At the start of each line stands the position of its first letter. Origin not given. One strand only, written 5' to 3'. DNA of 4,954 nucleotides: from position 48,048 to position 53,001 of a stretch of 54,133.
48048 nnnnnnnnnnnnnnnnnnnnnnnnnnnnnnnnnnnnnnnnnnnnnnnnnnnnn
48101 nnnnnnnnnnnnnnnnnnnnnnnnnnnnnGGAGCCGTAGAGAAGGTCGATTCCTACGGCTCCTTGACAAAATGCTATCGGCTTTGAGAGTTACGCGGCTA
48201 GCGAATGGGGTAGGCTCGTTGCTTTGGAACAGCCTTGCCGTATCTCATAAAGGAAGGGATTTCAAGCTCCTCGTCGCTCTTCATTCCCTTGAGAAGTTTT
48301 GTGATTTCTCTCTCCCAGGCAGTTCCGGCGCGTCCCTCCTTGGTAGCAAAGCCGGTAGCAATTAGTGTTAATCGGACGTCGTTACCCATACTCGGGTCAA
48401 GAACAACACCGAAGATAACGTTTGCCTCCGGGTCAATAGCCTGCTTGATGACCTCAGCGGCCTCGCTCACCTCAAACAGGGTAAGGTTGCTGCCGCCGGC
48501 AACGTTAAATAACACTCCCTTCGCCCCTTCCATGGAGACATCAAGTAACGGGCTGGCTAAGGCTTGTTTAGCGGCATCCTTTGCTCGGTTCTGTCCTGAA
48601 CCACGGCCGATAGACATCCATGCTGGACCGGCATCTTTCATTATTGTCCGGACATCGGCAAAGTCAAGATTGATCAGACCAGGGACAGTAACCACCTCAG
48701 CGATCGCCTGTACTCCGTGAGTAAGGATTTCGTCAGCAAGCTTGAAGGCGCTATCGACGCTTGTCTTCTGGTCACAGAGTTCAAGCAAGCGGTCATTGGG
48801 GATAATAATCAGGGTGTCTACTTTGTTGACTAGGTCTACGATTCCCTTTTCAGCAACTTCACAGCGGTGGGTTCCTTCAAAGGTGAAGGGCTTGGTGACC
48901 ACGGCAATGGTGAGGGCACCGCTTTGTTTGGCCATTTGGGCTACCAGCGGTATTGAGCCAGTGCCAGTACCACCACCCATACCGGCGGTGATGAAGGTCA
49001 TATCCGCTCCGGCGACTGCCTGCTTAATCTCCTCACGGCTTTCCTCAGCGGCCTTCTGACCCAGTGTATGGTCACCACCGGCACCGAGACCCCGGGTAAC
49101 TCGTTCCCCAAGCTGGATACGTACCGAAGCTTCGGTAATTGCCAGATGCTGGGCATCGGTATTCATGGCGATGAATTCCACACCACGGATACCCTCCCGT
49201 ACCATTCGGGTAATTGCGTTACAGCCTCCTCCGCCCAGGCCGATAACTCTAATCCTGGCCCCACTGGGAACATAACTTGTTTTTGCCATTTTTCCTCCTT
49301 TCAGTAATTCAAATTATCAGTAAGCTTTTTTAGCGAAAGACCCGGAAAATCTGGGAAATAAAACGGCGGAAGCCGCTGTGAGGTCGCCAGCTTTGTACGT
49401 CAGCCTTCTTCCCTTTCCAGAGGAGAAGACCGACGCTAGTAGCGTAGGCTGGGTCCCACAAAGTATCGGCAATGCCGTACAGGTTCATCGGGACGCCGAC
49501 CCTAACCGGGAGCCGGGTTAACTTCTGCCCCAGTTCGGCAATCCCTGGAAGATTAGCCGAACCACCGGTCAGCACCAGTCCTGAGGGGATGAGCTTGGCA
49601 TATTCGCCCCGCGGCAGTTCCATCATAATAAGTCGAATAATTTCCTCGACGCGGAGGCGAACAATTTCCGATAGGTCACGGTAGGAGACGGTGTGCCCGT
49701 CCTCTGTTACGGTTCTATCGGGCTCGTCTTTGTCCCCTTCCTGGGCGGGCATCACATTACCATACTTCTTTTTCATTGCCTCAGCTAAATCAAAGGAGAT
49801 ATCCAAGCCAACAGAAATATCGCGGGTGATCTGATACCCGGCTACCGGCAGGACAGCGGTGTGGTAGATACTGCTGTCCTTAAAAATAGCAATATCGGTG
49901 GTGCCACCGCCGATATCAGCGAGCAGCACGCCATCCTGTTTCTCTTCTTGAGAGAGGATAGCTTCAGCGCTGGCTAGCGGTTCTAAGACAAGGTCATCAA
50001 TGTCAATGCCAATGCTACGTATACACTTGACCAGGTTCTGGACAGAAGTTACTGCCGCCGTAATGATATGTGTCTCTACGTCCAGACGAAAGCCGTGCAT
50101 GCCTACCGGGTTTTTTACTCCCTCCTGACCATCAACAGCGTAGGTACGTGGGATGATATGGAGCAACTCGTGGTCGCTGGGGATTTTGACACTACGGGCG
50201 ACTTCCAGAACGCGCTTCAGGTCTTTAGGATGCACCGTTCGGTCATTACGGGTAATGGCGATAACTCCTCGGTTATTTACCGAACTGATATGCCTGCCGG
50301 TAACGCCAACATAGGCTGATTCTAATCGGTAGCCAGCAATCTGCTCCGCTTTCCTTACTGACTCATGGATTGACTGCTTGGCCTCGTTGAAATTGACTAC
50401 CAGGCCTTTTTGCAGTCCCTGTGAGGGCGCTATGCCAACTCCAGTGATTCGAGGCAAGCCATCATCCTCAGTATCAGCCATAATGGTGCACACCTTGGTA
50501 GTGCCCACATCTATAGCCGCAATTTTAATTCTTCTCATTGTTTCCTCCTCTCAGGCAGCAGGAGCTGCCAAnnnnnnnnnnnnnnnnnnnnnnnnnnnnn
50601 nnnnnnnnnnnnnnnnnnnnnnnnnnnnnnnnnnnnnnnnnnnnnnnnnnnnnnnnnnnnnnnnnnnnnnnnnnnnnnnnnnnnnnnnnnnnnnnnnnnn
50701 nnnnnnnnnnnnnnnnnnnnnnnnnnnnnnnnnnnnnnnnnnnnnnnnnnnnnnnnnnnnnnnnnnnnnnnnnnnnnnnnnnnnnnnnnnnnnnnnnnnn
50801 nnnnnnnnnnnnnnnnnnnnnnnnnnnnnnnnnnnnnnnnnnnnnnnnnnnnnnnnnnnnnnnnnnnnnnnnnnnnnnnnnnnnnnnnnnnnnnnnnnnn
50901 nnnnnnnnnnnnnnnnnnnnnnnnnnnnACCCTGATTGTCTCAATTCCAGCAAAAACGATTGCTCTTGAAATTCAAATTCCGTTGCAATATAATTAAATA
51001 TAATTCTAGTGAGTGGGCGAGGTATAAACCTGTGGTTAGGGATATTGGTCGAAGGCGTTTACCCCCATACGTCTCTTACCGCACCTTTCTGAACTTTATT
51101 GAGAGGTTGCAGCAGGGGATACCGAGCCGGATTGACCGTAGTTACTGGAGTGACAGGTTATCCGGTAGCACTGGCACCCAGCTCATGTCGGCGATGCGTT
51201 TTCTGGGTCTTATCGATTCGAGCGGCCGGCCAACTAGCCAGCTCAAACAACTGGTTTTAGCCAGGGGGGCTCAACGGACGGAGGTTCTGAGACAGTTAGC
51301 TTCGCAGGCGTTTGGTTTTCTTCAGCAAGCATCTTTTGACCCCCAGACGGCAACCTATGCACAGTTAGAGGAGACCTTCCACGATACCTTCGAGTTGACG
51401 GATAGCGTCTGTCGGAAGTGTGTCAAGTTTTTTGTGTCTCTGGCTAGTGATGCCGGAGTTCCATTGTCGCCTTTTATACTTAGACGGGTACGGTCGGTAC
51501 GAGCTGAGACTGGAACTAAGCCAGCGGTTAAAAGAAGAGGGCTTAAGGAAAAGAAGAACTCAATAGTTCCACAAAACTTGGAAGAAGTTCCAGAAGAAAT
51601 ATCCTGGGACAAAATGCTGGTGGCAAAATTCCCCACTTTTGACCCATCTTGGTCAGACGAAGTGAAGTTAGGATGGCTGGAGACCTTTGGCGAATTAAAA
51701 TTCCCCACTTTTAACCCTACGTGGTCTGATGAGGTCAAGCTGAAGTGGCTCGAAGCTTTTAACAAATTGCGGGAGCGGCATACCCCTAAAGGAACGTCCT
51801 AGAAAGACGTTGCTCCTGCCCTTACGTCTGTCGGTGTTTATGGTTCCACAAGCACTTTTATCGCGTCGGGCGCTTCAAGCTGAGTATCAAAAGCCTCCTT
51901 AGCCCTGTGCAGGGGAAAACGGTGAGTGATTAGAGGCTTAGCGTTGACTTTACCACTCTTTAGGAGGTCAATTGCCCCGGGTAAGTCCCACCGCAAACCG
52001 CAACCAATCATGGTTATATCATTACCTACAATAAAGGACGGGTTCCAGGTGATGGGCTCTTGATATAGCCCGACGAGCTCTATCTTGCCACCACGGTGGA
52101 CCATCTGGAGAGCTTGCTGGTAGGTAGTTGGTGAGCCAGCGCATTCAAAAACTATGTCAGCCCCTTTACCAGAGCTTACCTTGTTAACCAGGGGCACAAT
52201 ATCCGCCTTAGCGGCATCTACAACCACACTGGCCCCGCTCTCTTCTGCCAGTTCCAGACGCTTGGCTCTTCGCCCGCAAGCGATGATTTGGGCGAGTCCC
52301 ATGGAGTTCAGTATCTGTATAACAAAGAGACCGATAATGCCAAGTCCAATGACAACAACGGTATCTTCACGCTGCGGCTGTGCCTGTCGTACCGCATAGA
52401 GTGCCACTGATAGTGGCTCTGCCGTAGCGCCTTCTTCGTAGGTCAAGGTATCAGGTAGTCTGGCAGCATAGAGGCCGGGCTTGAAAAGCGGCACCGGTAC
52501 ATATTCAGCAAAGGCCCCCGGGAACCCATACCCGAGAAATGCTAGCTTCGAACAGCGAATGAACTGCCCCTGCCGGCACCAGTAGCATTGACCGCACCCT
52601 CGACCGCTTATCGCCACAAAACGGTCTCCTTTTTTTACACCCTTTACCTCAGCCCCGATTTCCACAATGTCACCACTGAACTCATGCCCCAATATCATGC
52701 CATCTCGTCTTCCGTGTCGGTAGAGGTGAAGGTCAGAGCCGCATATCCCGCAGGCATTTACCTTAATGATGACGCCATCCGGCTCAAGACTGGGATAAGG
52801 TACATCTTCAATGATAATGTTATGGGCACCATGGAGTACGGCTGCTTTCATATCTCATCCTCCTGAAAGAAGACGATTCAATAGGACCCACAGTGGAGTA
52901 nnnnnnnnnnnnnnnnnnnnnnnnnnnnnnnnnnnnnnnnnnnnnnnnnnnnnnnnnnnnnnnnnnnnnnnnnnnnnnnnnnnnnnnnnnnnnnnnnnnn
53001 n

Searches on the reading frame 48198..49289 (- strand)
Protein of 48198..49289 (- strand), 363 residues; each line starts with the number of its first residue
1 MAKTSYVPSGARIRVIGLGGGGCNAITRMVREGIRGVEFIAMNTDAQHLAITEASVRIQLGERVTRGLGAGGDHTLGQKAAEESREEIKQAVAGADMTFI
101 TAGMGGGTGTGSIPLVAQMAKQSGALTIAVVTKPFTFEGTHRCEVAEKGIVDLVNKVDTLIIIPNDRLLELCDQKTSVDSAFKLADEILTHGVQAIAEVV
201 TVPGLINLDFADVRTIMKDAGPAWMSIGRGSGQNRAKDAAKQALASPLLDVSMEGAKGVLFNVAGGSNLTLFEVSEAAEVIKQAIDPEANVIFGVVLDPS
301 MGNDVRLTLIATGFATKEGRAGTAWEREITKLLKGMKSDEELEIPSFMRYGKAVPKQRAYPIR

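Call 43: search_protein_families(library=pfam, proteins=[window:48198-49289:-], max_evalue=0.00001)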
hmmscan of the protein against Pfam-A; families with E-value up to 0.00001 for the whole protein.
window:48198-49289:- (363 aa): 2 families
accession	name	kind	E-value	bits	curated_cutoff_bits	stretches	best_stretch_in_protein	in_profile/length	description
PF00091.31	Tubulin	-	6.3e-49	167.3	33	1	13-173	2-190/190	Tubulin/FtsZ family, GTPase domain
PF12327.13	FtsZ_C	-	1.2e-33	115.7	27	1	221-314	1-94/95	FtsZ family, C-terminal domain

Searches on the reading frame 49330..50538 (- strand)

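Call 43: search_protein_families(library=pfam, proteins=[window:49330-50538:-], max_evalue=0.00001)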
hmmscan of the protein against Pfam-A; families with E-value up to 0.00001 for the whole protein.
window:49330-50538:- (402 aa): 5 families
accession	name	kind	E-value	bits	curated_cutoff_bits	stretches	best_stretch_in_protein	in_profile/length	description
PF14450.12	FtsA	-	1.5e-39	135.6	31.8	2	206-370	2-127/127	Cell division protein FtsA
PF02491.25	SHS2_FTSA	-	3.6e-28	98.2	25.4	1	81-160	1-79/79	SHS2 domain inserted in FTSA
PF06723.19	MreB_Mbl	-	8.4e-12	45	27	1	182-348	125-304/327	MreB/Mbl protein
PF11104.14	PilM_2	-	3.9e-08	33.1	27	0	179-258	156-236/340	Type IV pilus assembly protein PilM;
PF06277.17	EutA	-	2.4e-06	27.2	27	1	193-305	135-244/475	Ethanolamine utilisation protein EutA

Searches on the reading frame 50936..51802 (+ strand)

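Call 43: search_protein_families(library=pfam, proteins=[window:50936-51802:+], max_evalue=0.00001)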
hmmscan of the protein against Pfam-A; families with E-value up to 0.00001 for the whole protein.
window:50936-51802:+ (288 aa): 1 family
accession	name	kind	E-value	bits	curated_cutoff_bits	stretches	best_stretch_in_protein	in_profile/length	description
PF17278.7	DUF5343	-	1.5e-07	32.3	27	1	44-174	1-134/140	Family of unknown function (DUF5343)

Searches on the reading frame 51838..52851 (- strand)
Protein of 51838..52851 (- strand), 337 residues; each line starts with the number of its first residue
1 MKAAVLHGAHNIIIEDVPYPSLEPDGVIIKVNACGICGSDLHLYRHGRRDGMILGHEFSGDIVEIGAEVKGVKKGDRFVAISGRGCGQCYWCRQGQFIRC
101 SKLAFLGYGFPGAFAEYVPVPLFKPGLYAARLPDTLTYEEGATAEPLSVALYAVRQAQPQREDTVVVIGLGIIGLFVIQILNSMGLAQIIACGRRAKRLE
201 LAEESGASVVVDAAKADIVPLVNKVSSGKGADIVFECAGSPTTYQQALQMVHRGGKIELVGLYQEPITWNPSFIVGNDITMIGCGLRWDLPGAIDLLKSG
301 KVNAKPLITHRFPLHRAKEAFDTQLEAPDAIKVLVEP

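Call 43: search_protein_families(library=pfam, proteins=[window:51838-52851:-], max_evalue=0.00001)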
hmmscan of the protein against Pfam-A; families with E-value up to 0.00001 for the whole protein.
window:51838-52851:- (337 aa): 4 families
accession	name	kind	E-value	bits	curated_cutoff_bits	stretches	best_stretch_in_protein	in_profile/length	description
PF08240.17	ADH_N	-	9.2e-26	90.6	23.5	1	24-121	2-95/104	Alcohol dehydrogenase GroES-like domain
PF00107.32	ADH_zinc_N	-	4.5e-25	88.5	31.8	1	173-297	2-127/129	Zinc-binding dehydrogenase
PF16912.11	Glu_dehyd_C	-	4.5e-12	46.3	34.9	1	145-265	8-134/211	Glucose dehydrogenase C-terminus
PF13602.12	ADH_zinc_N_2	-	2.3e-08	35.5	27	1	206-322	2-121/134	Zinc-binding dehydrogenase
